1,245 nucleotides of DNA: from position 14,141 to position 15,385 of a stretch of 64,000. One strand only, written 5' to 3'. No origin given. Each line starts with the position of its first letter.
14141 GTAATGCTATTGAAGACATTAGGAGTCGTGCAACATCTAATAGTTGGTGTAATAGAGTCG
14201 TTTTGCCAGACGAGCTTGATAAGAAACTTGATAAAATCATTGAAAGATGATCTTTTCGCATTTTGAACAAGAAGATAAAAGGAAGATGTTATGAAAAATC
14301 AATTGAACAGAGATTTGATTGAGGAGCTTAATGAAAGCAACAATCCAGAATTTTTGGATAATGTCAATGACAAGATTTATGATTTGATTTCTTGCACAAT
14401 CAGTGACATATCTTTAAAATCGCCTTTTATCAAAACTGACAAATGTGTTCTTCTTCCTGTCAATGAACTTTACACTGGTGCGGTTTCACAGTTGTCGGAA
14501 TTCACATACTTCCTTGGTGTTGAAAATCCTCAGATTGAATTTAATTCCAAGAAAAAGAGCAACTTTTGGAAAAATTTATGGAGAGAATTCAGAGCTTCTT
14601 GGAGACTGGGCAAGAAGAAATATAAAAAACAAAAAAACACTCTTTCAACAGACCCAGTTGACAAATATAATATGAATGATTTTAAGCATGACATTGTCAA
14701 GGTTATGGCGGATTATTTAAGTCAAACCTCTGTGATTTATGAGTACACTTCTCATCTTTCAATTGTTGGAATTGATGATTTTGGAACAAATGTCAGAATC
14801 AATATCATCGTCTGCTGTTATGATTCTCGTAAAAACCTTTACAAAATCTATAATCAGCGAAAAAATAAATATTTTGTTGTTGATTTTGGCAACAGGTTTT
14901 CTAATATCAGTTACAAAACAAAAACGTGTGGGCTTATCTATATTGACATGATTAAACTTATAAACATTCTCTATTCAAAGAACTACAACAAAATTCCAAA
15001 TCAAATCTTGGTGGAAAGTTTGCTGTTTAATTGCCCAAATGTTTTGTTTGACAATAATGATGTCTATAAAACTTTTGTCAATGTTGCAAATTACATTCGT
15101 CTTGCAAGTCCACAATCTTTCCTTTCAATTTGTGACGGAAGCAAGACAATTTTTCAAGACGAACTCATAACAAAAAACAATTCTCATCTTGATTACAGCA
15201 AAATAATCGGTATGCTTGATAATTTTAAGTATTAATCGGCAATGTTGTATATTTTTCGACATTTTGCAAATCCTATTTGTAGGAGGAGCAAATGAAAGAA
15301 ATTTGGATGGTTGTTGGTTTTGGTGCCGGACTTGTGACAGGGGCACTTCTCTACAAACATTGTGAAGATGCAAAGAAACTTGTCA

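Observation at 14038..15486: Three-gene cassette appended to gap, with a nucleotidyltransferase-fold-like protein whose catalytic acids appear substituted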

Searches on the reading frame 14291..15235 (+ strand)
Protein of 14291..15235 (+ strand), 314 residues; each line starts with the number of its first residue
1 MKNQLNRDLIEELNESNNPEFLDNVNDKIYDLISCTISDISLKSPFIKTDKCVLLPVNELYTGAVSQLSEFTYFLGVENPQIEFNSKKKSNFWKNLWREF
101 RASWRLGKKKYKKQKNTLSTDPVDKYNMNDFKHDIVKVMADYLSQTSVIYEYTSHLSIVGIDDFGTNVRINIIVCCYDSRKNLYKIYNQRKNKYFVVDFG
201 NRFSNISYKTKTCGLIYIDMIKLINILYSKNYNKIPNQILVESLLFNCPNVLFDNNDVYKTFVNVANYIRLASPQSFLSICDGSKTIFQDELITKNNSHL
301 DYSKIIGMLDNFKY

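Call 3: search_protein_families(library=pfam, proteins=[window:14291-15235:+], max_evalue=1)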
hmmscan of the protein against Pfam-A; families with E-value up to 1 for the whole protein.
window:14291-15235:+ (314 aa): 0 families

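Call 4: search_protein_families(library=ncbifam, proteins=[window:14291-15235:+], max_evalue=1)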
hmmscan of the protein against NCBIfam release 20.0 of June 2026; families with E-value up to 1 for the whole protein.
window:14291-15235:+ (314 aa): 0 families

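Call 5: search_protein_families(library=padloc, proteins=[window:14291-15235:+], max_evalue=1)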
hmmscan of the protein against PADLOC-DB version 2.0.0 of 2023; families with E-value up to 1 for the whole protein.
window:14291-15235:+ (314 aa): 0 families

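Call 6: find_homologous_proteins(query=window:14291-15232:+)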
Query window:14291-15232:+ (314 aa): 95 proteins with E <= 0.001 among 860 candidates.
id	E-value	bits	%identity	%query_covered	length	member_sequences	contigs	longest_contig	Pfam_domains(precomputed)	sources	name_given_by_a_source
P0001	3.9e-203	691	98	100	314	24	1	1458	-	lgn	-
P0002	4.0e-179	612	85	100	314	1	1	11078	-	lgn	-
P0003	1.1e-176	604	87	100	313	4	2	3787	-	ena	-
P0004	1.5e-170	584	81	100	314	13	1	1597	-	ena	-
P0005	1.3e-167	575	80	100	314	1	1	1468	-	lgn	-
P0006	7.1e-147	506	66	100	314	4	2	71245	PF26305.1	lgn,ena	-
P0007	2.3e-140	485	67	100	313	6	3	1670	PF26305.1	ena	-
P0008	2.4e-139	482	66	100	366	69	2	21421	PF26305.1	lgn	-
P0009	4.8e-139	481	65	100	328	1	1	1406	-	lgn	-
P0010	1.1e-138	479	65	100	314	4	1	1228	-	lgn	-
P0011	5.7e-137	474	64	100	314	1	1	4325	PF26305.1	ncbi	-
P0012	7.6e-136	470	63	100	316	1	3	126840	PF26305.1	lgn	-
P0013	4.7e-134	464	62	100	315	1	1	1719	-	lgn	-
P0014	6.5e-131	454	61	100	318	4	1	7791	PF26305.1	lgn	-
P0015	9.1e-129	447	60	100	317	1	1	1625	-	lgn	-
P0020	5.2e-125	435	61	100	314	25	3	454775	-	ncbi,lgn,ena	-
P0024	5.1e-124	431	60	100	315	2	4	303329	PF26305.1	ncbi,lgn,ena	-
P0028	3.3e-123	429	56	100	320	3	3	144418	PF26305.1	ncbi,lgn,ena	-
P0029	4.9e-123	428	57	100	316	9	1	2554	PF26305.1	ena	-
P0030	3.3e-122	425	59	100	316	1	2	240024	PF26305.1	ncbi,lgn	-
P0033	2.8e-121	422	57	100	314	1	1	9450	PF26305.1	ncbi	-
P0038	1.1e-119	417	58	100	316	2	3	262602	PF26305.1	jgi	-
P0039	2.9e-119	416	57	100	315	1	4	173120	PF26305.1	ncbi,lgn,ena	-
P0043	5.0e-118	412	56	100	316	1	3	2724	PF26305.1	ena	-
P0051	2.0e-114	400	55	100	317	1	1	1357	PF26305.1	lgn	-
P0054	2.5e-113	396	52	100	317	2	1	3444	PF26305.1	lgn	-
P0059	2.1e-112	393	53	100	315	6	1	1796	PF26305.1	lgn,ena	-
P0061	2.5e-112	393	54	100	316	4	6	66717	PF26305.1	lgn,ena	-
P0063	7.1e-112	391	55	100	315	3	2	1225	PF26305.1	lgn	-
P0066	1.0e-110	388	53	100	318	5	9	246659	PF26305.1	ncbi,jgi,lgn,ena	-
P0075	1.6e-108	380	53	100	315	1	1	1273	PF26305.1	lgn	-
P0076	2.2e-108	380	50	100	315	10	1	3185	PF26305.1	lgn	-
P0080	1.7e-106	374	51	100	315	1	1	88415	PF26305.1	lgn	-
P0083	8.9e-106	371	50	100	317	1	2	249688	-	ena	-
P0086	2.1e-101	357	51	100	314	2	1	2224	PF26305.1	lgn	-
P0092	2.3e-88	314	45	100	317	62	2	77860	-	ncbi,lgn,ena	-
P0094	3.1e-52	196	54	50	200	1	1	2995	PF26305.1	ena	-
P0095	8.7e-45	171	34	97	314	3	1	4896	PF26305.1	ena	-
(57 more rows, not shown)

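Call 8: search_protein_families(library=pfam, proteins=[P0006, P0008, P0012, P0024, P0028, P0066, P0095, P0092, P0020], max_evalue=10)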
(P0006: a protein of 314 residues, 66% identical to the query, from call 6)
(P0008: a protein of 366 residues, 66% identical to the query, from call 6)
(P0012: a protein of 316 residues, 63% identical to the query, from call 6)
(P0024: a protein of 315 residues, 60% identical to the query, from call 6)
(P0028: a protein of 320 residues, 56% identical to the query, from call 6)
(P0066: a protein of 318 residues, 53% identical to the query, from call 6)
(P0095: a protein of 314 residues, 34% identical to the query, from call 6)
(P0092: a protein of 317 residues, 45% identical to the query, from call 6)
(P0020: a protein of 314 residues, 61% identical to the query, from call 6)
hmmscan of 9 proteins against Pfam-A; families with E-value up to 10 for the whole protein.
P0006 (314 aa): 1 family
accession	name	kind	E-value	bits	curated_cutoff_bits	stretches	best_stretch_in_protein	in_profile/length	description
PF23944.1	DUF7278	-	0.11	13.3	27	1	236-263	33-60/70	Profilin-like domain of unknown function (DUF7278)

P0008 (366 aa): 0 families

P0012 (316 aa): 0 families

P0024 (315 aa): 3 families
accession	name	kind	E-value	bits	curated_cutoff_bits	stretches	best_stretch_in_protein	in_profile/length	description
PF18746.6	aGPT-Pplase3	-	0.033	14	25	1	100-208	72-183/279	Alpha-glutamyl/putrescinyl thymine pyrophosphorylase clade 3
PF20679.3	Hanta_Gn-B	-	0.12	13.2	28.2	1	249-297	24-73/102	Hantavirus glycoprotein Gn, base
PF11724.13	YvbH_ext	-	0.53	11.1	22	1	182-205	33-56/61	YvbH-like oligomerisation region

P0028 (320 aa): 0 families

P0066 (318 aa): 0 families

P0095 (314 aa): 1 family
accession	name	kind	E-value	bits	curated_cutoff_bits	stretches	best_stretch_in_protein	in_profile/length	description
PF01294.23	Ribosomal_L13e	-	0.85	9.9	24.9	1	91-121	5-35/180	Ribosomal protein L13e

P0092 (317 aa): 2 families
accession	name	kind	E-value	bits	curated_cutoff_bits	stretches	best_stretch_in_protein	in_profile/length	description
PF15008.12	DUF4518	-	0.0082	15.8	27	1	92-188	89-183/271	Domain of unknown function (DUF4518)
PF10179.15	NDNF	-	0.027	15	27.3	1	94-144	53-104/127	Neuron-derived neurotrophic factor, first Fn(III) domain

P0020 (314 aa): 0 families
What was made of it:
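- Tried and rejected: Precomputed PF26305. hmmscan of nine homologs did not reproduce the precomputed PF26305 hits (call 8), so that lead was only a hint until the profile and structure searches confirmed it.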

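Call 10: find_encoding_contigs(protein=P0006, flank=6000, max_places=3)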
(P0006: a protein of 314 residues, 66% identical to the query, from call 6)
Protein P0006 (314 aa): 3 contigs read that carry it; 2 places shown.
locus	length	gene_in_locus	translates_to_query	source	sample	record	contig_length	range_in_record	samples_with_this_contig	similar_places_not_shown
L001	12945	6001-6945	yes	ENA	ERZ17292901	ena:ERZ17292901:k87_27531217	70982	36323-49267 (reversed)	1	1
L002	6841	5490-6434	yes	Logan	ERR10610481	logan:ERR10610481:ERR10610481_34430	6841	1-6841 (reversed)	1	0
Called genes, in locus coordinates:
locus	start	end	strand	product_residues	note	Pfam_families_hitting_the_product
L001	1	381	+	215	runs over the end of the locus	PF00730:HhH-GPD, PF00633:HHH (weak)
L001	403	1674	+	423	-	PF01018:GTP1_OBG, PF02421:FeoB_N, PF01926:MMR_HSR1, PF09269:DUF1967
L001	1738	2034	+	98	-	PF01985:CRS1_YhbY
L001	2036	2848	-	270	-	-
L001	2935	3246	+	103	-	PF02410:RsfS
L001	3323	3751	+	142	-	PF01451:LMWPc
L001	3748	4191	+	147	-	PF02502:LacAB_rpiB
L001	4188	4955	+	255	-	-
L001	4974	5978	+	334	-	PF00044:Gp_dh_N, PF02800:Gp_dh_C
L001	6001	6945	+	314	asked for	PF26305:CD_NTase_C (weak)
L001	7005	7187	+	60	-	-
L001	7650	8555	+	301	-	PF19568:Spore_III_AA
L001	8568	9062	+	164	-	PF09548:Spore_III_AB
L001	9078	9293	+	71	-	PF06686:SpoIIIAC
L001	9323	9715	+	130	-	PF06686:SpoIIIAC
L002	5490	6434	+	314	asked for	PF26305:CD_NTase_C (weak)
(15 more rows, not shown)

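Call 13: search_solved_structures(query=A1, max_evalue=10, show_alignments=3)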
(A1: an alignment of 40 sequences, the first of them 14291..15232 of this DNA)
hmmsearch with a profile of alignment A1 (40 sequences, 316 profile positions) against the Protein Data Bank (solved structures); distinct sequences matched with E-value up to 10: 4.
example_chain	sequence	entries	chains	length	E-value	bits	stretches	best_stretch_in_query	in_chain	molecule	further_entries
6e0m_A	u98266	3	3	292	0.0036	19.9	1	115-269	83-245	cGAS/DncV-like nucleotidyltransferase in E. coli homolog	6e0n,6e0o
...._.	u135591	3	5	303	0.042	16.4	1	205-290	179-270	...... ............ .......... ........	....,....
6e0k_A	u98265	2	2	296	0.22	14.1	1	202-280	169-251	cGAS/DncV-like nucleotidyltransferase in E. coli homolog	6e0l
1czs_A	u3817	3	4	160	0.73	12.3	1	77-158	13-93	PROTEIN (COAGULATION FACTOR V)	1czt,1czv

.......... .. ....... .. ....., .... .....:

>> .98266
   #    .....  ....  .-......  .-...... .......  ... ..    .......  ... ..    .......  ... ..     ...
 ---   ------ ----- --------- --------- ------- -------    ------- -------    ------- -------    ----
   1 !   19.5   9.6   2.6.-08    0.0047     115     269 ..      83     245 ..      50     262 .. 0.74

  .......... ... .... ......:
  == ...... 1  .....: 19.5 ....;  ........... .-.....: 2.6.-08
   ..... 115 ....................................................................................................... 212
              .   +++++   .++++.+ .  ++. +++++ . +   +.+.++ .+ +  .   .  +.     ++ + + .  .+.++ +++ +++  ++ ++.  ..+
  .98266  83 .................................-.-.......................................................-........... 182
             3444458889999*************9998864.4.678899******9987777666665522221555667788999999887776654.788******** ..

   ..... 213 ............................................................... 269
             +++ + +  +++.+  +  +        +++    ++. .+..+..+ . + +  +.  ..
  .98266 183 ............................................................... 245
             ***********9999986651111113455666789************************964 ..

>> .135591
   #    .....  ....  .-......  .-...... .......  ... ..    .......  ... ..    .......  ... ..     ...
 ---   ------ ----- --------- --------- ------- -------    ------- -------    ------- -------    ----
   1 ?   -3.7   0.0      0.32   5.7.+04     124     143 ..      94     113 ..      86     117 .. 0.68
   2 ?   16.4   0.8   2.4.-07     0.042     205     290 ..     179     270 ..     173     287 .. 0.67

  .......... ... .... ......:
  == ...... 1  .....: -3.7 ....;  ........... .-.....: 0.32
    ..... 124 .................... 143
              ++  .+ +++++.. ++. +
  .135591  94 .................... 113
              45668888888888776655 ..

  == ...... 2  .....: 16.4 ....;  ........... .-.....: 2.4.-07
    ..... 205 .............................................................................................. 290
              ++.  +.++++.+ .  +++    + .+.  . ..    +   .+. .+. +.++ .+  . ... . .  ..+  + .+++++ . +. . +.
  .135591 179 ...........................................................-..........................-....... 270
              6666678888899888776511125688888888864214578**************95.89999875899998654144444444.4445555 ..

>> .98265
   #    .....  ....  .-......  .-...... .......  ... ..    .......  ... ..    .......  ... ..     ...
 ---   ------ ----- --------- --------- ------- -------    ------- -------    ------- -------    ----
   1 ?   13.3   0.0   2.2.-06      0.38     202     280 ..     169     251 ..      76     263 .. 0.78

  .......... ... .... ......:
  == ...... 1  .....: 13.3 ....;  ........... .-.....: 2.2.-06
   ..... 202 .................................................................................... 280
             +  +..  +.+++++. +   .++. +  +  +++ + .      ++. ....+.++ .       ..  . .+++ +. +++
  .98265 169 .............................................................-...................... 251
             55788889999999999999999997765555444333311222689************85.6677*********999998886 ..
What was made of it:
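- On CD-NTase (cGAS/DncV-like nucleotidyltransferase) superfamily, by homology and fold: The narrower A1 profile reaches only 0.0036 (call 13).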

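Call 15: find_encoding_contigs(protein=P0092, flank=6000, max_places=2)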
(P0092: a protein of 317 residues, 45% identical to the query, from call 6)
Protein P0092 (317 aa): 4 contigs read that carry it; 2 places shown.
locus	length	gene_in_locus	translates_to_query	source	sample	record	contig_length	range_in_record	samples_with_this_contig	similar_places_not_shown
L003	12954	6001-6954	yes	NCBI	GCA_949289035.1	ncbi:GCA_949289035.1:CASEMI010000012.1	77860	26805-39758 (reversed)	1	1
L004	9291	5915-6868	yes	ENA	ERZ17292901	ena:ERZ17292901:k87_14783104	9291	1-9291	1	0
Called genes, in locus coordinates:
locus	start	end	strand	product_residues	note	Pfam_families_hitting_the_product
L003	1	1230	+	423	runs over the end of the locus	PF01018:GTP1_OBG, PF02421:FeoB_N, PF01926:MMR_HSR1, PF09269:DUF1967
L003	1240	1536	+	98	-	PF01985:CRS1_YhbY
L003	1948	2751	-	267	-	-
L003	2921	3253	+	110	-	PF02410:RsfS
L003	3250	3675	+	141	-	PF01451:LMWPc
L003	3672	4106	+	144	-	PF02502:LacAB_rpiB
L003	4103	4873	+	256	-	-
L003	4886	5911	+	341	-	PF00044:Gp_dh_N, PF02800:Gp_dh_C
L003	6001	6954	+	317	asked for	-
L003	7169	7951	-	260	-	PF00106:adh_short, PF23441:SDR (faint), PF13561:adh_short_C2, PF08659:KR (weak), PF08643:DUF1776 (weak)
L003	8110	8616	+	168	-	PF06157:DUF973 (weak), PF09851:SHOCT (weak)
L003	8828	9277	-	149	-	PF00383:dCMP_cyt_deam_1, PF14437:MafB19-deam, PF14439:Bd3614-deam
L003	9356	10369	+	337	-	PF02517:Rce1-like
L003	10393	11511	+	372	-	PF02517:Rce1-like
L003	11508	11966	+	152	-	PF02590:SPOUT_MTase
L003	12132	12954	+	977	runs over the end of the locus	PF07581:Glug (faint), PF09479:Flg_new (weak)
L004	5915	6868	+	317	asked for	-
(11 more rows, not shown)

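Call 16: find_encoding_contigs(protein=P0095, flank=6000, max_places=2)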
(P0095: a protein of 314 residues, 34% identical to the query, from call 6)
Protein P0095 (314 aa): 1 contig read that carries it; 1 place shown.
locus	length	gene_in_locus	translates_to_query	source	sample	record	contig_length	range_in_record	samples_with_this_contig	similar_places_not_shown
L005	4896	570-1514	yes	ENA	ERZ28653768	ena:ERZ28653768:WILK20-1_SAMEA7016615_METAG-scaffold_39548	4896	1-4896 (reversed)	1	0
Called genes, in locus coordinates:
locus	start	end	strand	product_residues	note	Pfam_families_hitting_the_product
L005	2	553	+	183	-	?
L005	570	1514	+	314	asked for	PF26305:CD_NTase_C (weak)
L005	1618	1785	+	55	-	-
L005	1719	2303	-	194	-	PF01863:YgjP-like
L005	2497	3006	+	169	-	-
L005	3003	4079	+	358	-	-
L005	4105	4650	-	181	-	-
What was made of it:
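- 14888..15232 (+): C-terminal helical lobe (CD_NTase_C-like). It includes the conserved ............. helix (E242, S243, P249), which is shared with CdnE (..ECLvYNvP..). Weak precomputed PF26305 CD_NTase_C hits on homologs (calls 6, 10, 16).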

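Call 17: find_encoding_contigs(protein=P0083, flank=6000, max_places=2)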
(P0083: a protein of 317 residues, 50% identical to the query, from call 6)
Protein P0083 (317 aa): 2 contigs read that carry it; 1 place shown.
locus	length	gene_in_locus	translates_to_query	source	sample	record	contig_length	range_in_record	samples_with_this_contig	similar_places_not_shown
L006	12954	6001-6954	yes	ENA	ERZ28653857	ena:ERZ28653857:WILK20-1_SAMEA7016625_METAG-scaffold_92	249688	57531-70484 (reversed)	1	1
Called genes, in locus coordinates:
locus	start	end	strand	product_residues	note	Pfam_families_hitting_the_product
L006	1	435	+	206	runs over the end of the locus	PF00730:HhH-GPD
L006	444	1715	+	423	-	PF01018:GTP1_OBG, PF02421:FeoB_N, PF01926:MMR_HSR1, PF09269:DUF1967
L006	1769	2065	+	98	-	PF01985:CRS1_YhbY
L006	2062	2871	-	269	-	-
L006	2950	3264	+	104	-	PF02410:RsfS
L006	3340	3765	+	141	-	PF01451:LMWPc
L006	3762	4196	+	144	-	PF02502:LacAB_rpiB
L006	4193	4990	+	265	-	-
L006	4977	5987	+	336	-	PF00044:Gp_dh_N, PF02800:Gp_dh_C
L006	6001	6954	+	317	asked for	-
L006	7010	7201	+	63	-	-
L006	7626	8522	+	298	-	PF19568:Spore_III_AA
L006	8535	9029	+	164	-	PF09548:Spore_III_AB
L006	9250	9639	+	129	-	PF06686:SpoIIIAC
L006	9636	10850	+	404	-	PF09546:Spore_III_AE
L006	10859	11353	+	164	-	PF09581:Spore_III_AF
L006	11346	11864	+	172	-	-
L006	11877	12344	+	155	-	PF12685:SpoIIIAH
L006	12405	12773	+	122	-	PF03780:Asp23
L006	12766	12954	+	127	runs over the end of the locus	PF01029:NusB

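Call 18: find_encoding_contigs(protein=P0020, flank=6000, max_places=2)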
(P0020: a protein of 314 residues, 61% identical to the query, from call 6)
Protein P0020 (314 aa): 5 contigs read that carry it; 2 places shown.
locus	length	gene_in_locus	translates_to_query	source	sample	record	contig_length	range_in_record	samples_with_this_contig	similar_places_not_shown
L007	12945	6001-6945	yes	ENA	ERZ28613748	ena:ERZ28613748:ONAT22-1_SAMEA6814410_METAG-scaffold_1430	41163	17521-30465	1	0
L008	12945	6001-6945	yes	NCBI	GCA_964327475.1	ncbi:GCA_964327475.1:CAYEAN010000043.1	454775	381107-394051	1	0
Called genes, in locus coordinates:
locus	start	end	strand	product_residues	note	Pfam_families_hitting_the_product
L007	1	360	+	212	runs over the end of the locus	PF00730:HhH-GPD, PF00633:HHH (weak)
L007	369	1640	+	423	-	PF01018:GTP1_OBG, PF02421:FeoB_N, PF01926:MMR_HSR1, PF09269:DUF1967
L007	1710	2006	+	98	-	PF01985:CRS1_YhbY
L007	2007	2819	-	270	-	-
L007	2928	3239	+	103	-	PF02410:RsfS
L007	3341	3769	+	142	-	PF01451:LMWPc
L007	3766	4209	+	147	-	PF02502:LacAB_rpiB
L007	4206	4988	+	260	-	-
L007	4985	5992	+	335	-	PF00044:Gp_dh_N, PF02800:Gp_dh_C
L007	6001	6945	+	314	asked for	-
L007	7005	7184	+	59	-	-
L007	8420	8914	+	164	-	PF09548:Spore_III_AB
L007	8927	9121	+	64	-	PF06686:SpoIIIAC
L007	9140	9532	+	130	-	PF06686:SpoIIIAC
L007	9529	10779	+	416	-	PF09546:Spore_III_AE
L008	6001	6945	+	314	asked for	-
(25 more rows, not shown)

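Call 19: predict_structure(alignment_id=A1)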
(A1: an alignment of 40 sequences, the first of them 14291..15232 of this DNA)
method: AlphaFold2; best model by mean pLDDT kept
length: 314 residues; sequences in the alignment: 40
mean_pLDDT: 86.0   pTM: 0.81
mean pLDDT of the five models: 86.0, 84.0, 83.5, 83.1, 82.6
residues with pLDDT >= 90: 179; 70-90: 94; 50-70: 32; < 50: 9
segments of 3 or more residues with pLDDT < 50: 116-122
pLDDT, mean of each block of 10 residues (from residue 1): 62 75 91 95 90 92 85 94 81 71 61 50 73 92 89 88 86 94 90 90 95 94 91 92 97 93 94 94 94 87 91 67
secondary structure, 60 per line:
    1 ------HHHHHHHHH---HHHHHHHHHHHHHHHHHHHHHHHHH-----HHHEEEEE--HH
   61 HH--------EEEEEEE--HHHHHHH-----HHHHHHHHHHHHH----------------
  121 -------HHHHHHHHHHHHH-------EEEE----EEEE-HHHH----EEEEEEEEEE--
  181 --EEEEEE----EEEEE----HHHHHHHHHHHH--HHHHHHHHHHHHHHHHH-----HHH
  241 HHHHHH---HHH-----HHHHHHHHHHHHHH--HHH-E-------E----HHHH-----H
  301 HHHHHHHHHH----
elements in order: H7-15 H19-43 E52-56 H59-62 E71-77 H80-86 H92-104 H128-140 E148-151 E156-159 H161-164 E169-178 E183-188 E193-197 H202-213 H216-232 H238-246 H258-271 H291-294 H300-310
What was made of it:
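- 14291..15235 (+): ORF314: a CD-NTase-fold (cGAS/DncV-like, closest to clade E CdnE) protein with a degenerate active site. This is the core of the finding. AF2 pLDDT 86, pTM 0.81 (call 19).
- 14495..14506 (+): S69-E70-F71-T72, the position homologous to S-D-x-D (LpCdnE S64-D65-V66-D67, the Mg ligands) at the start of strand beta2. Model strand E71-77 (call 19).
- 14603..14665 (+): Lys/Arg-rich, predicted-disordered loop (residues 105-125, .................). It is a family-wide insertion with no counterpart in the CdnE alignments. pLDDT is below 50 at residues 116-122 and 50-61 for residues 101-120 (call 19).
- On CD-NTase (cGAS/DncV-like nucleotidyltransferase) superfamily, by homology and fold: AF2 model pLDDT 86 (call 19).
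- AF2 pLDDT is 86 (call 19).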
